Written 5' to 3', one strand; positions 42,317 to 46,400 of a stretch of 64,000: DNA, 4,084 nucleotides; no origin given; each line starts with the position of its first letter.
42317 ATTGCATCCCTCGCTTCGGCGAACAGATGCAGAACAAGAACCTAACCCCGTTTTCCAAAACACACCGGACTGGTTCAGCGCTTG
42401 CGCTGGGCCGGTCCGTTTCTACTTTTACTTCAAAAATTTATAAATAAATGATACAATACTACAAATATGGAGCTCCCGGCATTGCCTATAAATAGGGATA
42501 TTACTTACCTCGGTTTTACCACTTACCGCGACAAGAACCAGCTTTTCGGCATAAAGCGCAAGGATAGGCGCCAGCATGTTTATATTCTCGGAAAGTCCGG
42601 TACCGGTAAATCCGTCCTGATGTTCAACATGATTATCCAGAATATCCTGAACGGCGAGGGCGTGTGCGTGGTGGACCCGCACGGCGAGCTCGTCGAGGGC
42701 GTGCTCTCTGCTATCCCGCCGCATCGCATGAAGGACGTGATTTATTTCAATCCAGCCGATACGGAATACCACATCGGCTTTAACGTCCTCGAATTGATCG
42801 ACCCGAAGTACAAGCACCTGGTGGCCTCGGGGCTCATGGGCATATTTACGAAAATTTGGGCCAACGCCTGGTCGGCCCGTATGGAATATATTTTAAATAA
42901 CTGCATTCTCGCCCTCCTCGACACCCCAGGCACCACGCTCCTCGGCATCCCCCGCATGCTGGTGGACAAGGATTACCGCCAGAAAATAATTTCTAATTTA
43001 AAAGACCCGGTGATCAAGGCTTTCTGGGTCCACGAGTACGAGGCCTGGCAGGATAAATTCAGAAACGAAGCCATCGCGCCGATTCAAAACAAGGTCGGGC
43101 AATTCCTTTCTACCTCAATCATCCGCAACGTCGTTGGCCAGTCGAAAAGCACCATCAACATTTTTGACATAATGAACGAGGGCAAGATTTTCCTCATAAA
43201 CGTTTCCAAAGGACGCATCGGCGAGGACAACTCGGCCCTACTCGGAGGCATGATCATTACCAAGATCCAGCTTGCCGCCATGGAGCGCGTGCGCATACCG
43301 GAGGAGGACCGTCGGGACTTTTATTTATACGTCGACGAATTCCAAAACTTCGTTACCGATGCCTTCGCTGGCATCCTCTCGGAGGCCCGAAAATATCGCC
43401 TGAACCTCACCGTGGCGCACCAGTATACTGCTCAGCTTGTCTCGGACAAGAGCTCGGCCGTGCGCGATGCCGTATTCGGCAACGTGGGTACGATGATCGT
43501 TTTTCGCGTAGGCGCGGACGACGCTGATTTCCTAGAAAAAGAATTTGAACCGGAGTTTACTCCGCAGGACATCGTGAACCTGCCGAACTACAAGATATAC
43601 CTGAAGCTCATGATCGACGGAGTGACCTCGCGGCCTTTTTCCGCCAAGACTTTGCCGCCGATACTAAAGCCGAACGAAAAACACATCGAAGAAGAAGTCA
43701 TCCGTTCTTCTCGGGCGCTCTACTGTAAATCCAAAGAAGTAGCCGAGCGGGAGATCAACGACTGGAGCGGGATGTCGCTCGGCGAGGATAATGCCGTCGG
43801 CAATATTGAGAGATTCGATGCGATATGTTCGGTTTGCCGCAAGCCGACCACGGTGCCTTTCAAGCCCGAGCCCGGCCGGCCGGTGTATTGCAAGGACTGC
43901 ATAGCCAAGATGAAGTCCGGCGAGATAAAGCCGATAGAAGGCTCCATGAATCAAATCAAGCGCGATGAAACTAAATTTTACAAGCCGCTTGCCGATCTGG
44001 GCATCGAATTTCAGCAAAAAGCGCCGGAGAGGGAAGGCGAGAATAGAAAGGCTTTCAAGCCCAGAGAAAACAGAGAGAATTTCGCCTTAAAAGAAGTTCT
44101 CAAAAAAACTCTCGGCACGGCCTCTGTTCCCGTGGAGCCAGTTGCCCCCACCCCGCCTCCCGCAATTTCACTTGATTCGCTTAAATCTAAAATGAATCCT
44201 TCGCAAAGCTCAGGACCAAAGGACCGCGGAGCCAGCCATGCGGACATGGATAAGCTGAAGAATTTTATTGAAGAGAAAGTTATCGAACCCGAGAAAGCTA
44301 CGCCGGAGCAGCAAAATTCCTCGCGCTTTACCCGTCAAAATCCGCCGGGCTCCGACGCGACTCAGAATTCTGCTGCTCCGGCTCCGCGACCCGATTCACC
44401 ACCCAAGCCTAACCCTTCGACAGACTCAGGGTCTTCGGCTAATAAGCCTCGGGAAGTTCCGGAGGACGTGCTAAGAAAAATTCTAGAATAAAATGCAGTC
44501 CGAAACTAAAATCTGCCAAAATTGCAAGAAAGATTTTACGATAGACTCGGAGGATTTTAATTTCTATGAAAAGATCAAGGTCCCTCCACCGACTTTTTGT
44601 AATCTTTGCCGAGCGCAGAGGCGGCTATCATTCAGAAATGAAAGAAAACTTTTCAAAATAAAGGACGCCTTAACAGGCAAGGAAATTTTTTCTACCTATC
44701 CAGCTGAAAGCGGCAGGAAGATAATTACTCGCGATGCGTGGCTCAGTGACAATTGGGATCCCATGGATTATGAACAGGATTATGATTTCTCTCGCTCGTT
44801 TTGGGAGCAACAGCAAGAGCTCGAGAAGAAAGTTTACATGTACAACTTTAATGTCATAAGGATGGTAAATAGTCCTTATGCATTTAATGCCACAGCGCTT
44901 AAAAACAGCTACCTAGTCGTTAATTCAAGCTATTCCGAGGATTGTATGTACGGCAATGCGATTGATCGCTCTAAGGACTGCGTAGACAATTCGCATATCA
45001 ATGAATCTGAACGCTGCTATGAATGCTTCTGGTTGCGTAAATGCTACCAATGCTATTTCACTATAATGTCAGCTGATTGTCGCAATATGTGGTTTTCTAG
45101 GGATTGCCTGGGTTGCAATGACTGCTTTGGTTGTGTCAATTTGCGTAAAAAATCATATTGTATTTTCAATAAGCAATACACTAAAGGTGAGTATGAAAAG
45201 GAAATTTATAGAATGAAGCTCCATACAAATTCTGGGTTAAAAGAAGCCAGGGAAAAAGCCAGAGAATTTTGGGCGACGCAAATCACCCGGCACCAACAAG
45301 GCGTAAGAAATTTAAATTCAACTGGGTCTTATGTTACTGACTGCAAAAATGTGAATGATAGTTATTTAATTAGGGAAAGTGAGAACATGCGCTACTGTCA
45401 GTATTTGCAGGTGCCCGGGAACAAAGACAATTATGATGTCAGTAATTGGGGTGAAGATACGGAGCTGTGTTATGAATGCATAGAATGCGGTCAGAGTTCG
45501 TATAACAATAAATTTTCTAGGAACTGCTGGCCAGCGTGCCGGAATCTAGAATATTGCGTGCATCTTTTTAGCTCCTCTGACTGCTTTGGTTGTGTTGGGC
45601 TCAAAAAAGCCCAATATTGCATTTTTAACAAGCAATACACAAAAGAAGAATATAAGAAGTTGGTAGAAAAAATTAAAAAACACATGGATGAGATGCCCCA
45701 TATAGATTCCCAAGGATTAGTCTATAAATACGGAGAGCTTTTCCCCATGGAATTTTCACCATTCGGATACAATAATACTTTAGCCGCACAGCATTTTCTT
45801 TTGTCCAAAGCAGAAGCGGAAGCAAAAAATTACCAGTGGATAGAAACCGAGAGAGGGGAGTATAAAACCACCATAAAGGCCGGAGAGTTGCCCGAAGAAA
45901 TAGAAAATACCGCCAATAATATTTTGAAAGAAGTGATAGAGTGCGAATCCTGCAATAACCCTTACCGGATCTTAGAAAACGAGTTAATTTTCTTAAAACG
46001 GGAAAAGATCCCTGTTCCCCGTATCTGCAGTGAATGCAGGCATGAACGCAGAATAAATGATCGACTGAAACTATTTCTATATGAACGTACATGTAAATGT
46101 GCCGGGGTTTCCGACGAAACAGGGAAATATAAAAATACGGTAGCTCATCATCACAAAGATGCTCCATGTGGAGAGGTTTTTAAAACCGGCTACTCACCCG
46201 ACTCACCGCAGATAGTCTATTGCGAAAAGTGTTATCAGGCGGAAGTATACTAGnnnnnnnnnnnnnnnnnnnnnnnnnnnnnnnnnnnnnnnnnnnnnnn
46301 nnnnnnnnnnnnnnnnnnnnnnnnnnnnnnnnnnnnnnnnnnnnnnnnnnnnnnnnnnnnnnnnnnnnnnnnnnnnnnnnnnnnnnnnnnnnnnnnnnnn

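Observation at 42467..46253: VirD4/TraD-like ATPase ends 1 nt before a family member and carries the same type of zinc ribbon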

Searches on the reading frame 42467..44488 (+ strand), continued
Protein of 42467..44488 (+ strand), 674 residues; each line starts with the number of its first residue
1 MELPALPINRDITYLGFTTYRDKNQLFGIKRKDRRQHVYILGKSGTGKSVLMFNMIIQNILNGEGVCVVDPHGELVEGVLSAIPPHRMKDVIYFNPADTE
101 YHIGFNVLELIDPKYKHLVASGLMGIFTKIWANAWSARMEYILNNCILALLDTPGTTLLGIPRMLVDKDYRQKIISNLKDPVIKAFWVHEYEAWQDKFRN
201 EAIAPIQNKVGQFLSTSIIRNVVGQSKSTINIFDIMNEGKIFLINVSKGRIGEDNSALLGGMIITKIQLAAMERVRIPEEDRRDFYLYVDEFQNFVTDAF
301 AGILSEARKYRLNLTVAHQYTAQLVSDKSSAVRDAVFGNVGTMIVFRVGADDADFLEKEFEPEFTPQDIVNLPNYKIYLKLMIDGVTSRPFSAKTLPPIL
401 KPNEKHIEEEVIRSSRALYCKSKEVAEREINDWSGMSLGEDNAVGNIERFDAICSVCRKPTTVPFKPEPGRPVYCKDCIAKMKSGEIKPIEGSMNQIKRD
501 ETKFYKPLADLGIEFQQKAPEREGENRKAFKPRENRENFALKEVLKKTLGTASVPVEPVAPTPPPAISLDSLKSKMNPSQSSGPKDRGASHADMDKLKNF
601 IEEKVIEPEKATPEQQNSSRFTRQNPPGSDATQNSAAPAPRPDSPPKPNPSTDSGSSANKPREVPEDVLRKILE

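Call 76: find_related_loci(query=A5, collection=metagenome_contigs, flank=10000)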
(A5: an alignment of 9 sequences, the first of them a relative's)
Query A5 (638 aa) in metagenome_contigs; peptide patterns used: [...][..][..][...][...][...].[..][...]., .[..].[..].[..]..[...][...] (x = any residue, [..] = any of these).
600 stretches matched a pattern (row limit reached: there are more); 573 encode a relative of the query (tblastn E <= 1e-3); the best 80 are kept; 79 distinct loci.
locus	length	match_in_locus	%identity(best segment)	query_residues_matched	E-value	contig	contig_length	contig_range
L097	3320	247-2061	63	46-638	0e+0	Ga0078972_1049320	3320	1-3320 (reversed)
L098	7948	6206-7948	53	44-625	0e+0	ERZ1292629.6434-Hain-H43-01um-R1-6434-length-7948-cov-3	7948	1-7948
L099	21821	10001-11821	58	30-638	0e+0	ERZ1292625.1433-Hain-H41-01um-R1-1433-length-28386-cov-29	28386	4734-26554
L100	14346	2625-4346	55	45-637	0e+0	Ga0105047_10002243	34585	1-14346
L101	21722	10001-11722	53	46-638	0e+0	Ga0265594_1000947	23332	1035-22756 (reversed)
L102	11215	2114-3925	55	43-638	0e+0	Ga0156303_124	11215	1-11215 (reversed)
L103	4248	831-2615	54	44-638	0e+0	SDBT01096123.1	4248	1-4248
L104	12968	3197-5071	50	25-638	0e+0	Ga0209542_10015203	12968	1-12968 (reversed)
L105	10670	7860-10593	51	41-638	0e+0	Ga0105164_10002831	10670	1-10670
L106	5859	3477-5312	53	33-638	0e+0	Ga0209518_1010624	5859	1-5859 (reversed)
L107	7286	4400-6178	52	45-638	0e+0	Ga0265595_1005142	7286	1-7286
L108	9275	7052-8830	52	45-638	0e+0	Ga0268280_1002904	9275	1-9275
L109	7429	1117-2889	51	46-638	0e+0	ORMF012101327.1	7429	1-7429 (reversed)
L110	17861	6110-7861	52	44-637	0e+0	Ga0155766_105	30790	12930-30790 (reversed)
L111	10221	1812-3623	51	43-637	0e+0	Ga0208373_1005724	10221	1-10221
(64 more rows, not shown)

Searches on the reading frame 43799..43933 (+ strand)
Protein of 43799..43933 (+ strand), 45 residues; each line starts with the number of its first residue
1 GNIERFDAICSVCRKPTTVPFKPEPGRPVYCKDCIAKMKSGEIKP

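Call 51: search_dna_similar(query=window:43799-43933:+, collection=plasmids, mode=protein, max_evalue=0.01, max_rows=30)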
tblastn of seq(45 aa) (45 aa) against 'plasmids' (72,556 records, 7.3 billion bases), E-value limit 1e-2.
Records with a match: 3; places in all: 3; records where one place covers at least 80% of the query: 3.
Best place of each record, by identity: <60% 3.
By first word of the organism name: Subdoligranulum 2; Pusillibacter 1.
By predicted mobility (MOB-suite, as given by PLSDB): non-mobilizable 2; conjugative 1.
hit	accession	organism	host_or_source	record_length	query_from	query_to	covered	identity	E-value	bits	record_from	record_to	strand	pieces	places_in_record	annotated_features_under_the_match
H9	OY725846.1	Subdoligranulum variabile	-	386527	1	39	87%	59.0%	3e-7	50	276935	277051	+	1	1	none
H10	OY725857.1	Subdoligranulum variabile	-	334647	1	37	82%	48.6%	1e-4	44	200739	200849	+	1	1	none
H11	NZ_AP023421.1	Pusillibacter faecalis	Homo sapiens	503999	4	39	80%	50.0%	5e-5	44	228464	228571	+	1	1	zinc-ribbon domain containing protein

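Call 52: search_dna_similar(query=window:43799-43933:+, collection=phages, mode=protein, max_evalue=0.01, max_rows=20)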
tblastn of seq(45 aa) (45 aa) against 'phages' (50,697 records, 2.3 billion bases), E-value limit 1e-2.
Records with a match: 3; places in all: 3; records where one place covers at least 80% of the query: 3.
Best place of each record, by identity: <60% 3.
By first word of the organism name: Bacteriophage 3.
By host as written in the record: - 3.
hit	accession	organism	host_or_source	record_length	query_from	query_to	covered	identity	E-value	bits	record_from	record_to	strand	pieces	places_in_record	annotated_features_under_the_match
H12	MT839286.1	Bacteriophage sp.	human fecal samples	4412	1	40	89%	52.5%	2e-7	50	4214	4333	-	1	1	record has no annotation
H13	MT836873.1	Bacteriophage sp.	human fecal samples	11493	1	41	91%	48.8%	7e-6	45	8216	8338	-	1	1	record has no annotation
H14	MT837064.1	Bacteriophage sp.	human fecal samples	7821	1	40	89%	45.0%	6e-5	43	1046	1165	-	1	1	record has no annotation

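Call 53: get_annotated_region(hit=H11, flank=3000)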
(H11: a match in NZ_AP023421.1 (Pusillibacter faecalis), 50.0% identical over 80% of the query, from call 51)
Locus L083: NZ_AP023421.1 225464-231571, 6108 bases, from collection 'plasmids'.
description: Pusillibacter faecalis strain MM59 plasmid pMM59_01
organism: Pusillibacter faecalis (NCBI taxid 2714358)
taxonomy: Bacteria; Bacillota; Clostridia; Eubacteriales; Oscillospiraceae; Pusillibacter; Pusillibacter faecalis
host: -; source: Homo sapiens; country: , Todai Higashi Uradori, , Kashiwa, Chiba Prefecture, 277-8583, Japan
typing (MOB-suite, as given by PLSDB): conjugative; relaxase MOBQ,MOBV; mating-pair formation MPF_T
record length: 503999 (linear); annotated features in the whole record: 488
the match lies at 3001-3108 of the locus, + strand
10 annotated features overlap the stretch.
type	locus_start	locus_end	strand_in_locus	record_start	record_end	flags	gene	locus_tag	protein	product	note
CDS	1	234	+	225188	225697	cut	ruvC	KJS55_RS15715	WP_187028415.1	crossover junction endodeoxyribonuclease RuvC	GO:0006310 - DNA recombination [Evidence IEA]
CDS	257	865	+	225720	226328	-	ruvA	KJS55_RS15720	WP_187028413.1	Holliday junction branch migration protein RuvA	GO:0006310 - DNA recombination [Evidence IEA]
CDS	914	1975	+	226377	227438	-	ruvB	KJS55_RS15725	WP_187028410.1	Holliday junction branch migration DNA helicase RuvB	GO:0006310 - DNA recombination [Evidence IEA]; GO:0006281 - DNA repair [Evidence IEA]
CDS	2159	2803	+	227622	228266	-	-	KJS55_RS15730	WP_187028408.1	sigma-70 family RNA polymerase sigma factor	GO:0006352 - DNA-templated transcription initiation [Evidence IEA]; GO:0006355 - regulation of DNA-templated ...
CDS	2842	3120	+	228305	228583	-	-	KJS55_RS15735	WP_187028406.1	zinc-ribbon domain containing protein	-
CDS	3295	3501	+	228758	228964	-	-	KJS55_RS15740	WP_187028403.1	DUF1858 domain-containing protein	-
CDS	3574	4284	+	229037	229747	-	-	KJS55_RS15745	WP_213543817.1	class I SAM-dependent methyltransferase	-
CDS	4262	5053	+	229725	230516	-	-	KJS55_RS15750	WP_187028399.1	Nif3-like dinuclear metal center hexameric protein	GO:0008150 - biological_process [Evidence IEA]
CDS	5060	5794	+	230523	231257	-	-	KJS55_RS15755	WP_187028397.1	YebC/PmpR family DNA-binding transcriptional regulator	-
CDS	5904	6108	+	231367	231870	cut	-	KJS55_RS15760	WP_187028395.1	amidase domain-containing protein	-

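Call 55: search_protein_families(library=pfam, proteins=[L083:2842-3117:+], max_evalue=0.01)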
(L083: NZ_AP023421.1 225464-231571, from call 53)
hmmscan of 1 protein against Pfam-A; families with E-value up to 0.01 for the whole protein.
L083:2842-3117:+ (92 aa): 2 families
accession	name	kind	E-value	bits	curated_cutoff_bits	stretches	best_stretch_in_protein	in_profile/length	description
PF13451.12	zf_Tbcl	-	3.1e-25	88.3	24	1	3-48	1-46/48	Probable treble clef domain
PF23477.1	zf_Tbcl_2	-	4.3e-19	68.4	27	1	53-89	1-37/37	Probable treble clef zinc finger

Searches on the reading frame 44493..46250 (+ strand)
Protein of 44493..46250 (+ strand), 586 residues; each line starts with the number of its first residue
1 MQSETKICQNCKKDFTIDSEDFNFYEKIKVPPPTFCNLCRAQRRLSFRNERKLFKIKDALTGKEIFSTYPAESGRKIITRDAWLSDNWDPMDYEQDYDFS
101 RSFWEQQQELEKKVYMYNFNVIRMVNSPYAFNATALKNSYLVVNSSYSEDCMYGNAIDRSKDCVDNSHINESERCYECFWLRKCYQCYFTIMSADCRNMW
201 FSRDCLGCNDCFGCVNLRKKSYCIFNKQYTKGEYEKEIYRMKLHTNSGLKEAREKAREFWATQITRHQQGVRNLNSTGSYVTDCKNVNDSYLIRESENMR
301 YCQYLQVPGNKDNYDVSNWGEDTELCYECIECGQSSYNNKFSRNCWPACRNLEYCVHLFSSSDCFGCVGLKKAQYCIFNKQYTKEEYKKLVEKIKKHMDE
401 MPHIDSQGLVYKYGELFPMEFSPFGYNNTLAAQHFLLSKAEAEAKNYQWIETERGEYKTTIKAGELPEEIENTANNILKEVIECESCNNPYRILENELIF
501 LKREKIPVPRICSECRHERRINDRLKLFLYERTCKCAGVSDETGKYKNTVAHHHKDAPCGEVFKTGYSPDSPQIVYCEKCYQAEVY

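Call 6: search_protein_families(library=pfam, proteins=[window:44493-46250:+], max_evalue=0.01)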
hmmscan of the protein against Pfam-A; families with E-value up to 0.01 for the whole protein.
window:44493-46250:+ (586 aa): 0 families

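Call 7: search_protein_families(library=ncbifam, proteins=[window:44493-46250:+], max_evalue=0.01)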
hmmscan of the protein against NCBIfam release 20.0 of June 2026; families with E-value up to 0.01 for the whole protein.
window:44493-46250:+ (586 aa): 0 families

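Call 11: find_homologous_proteins(query=window:44493-46250:+, max_evalue=0.00001)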
Query window:44493-46250:+ (586 aa): 7962 proteins with E <= 0.00001 among 8000 candidates; the best 120 are listed.
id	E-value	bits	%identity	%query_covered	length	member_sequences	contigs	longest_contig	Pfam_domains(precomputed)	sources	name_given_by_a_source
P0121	0.0e+0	1393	100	100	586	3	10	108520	-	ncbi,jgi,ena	ncbi:MAG TPA: hypothetical protein VJB95_01950 [Candidatus Paceibacterota bacterium]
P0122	0.0e+0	1169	83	99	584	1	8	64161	-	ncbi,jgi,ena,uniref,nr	ncbi:hypothetical protein A2914_02470 [Candidatus Nomurabacteria bacterium RIFCSPLOWO2_01_FULL_41_21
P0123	0.0e+0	1146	81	100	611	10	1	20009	-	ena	-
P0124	0.0e+0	1141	80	99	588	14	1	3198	-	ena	-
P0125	0.0e+0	1114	81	100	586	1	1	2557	-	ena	-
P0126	0.0e+0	1113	80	99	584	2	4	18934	-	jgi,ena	-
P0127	0.0e+0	1109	79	100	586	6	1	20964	-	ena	-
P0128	0.0e+0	1100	79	100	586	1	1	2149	-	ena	-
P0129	0.0e+0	1099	78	100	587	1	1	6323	-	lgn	-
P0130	0.0e+0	1096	77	100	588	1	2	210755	-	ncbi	ncbi:MAG: hypothetical protein WAV15_03815 [Minisyncoccia bacterium]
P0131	0.0e+0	1095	77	100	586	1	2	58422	-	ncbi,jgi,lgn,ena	-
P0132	0.0e+0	1090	78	100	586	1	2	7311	-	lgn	-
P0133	0.0e+0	1070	74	100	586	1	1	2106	-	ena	-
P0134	0.0e+0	1067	76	100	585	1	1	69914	-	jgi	jgi:hypothetical protein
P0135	0.0e+0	1055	75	99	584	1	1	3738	-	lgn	-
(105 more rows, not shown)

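Call 38: predict_structure(alignment_id=A3)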
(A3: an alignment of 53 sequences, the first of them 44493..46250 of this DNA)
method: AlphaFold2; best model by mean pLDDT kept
length: 586 residues; sequences in the alignment: 53
mean_pLDDT: 83.8   pTM: 0.86
mean pLDDT of the five models: 83.8, 79.7, 77.3, 74.8, 73.7
residues with pLDDT >= 90: 277; 70-90: 215; 50-70: 94; < 50: 0
segments of 3 or more residues with pLDDT < 50: none
pLDDT, mean of each block of 10 residues (from residue 1): 87 92 89 92 91 89 90 91 86 95 95 84 66 71 74 76 77 76 72 68 69 70 88 93 93 91 83 65 68 68 64 66 70 67 68 69 75 88 95 95 96 92 93 93 95 80 95 95 94 93 94 89 85 94 93 93 91 91 86
secondary structure, 60 per line:
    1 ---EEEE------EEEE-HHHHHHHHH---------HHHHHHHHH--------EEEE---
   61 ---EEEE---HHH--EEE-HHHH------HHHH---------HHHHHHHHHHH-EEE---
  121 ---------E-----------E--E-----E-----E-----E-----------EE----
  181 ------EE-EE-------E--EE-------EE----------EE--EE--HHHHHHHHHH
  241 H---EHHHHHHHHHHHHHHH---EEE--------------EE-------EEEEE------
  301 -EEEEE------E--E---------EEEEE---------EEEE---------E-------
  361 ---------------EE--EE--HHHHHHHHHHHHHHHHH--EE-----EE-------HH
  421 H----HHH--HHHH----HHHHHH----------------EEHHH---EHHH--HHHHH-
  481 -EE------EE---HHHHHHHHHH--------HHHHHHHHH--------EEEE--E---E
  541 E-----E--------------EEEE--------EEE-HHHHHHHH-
elements in order: E4-7 E14-17 H19-27 H37-45 E54-57 E64-67 E76-78 H80-83 H90-93 H103-113 E115-117 H231-241 H246-260 E264-266 E290-294 E302-306 E326-330 E340-343 H384-400 H431-434 H439-444 H475-479 H495-504 H513-521 E530-533 E562-565 E574-576 H578-585

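Call 40: fold_search(model_id=the predicted structure, library=pdb)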
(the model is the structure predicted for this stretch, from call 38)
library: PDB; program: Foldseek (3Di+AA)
matches with E <= 10: 1; with E <= 0.001: 0
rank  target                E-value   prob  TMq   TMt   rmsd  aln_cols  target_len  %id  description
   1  7uol_D                8.7e+00  0.02  0.06  0.12   6.0        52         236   13  Endogenous dihydrolipoamide succinyltransferase (E2) core of 2-oxoglutarate dehydrogenase complex from bovine kidney (released 2022-11-30)

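Call 42: search_protein_families(library=padloc, proteins=[window:44493-46250:+], max_evalue=0.01)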
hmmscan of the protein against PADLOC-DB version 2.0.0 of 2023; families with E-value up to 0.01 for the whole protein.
window:44493-46250:+ (586 aa): 0 families

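Call 94: fold_search(model_id=the predicted structure, library=viral)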
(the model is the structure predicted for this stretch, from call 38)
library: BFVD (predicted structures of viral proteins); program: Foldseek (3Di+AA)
matches with E <= 10: 52; with E <= 0.001: 0
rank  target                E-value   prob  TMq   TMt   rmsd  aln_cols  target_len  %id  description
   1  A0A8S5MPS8            1.5e-02  1.00  0.08  0.25   5.8        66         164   20  Putative zinc-ribbon domain protein [Siphoviridae sp. ctsIQ24]
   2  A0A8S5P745            1.5e-01  1.00  0.07  0.51   0.6        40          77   32  Putative zinc-ribbon domain protein [Siphoviridae sp. ctsUY14]
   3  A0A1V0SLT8            7.7e-01  0.25  0.08  0.19   5.7        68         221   18  Uncharacterized protein [Klosneuvirus KNV1]
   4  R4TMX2                8.1e-01  0.18  0.09  0.18  12.4       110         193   19  C2H2-type domain-containing protein [Halogranum tailed virus 1]
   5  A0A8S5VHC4            9.5e-01  0.92  0.07  0.30   0.8        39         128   28  Putative zinc-ribbon domain protein [Siphoviridae sp. ctNxi14]
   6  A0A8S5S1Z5            9.5e-01  0.84  0.07  0.42   5.5        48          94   23  Alanyl-tRNA synthetase [Siphoviridae sp. ctCIv11]
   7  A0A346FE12            2.2e+00  0.21  0.06  0.14   7.0        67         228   21  (no name in the UniProt tables at hand)
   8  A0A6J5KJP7            2.6e+00  0.15  0.07  0.12   6.2        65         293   18  Uncharacterized protein [uncultured Caudovirales phage]
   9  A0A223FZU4            2.8e+00  0.14  0.08  0.17   5.8        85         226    9  DNA binding protein [Streptomyces phage Samisti12]
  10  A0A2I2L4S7            3.0e+00  0.03  0.04  0.06  15.7        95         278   20  Probable Zinc-ribbon domain-containing protein [Orpheovirus IHUMI-LCC2]
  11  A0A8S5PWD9            3.3e+00  0.13  0.07  0.09   6.0        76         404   14  Putative transcriptional regulator [Myoviridae sp. ctWiL39]
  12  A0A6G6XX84            3.3e+00  0.03  0.05  0.10  12.6        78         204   15  (no name in the UniProt tables at hand)
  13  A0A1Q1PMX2            3.5e+00  0.15  0.06  0.09   5.7        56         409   20  (no name in the UniProt tables at hand)
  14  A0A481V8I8            3.5e+00  0.07  0.05  0.11  17.1       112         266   12  Zinc-finger domain protein [Halobacterium phage ChaoS9]
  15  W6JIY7                3.7e+00  0.08  0.04  0.17   6.2        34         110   29  C2H2-type domain-containing protein [Alphaentomopoxvirus acuprea]
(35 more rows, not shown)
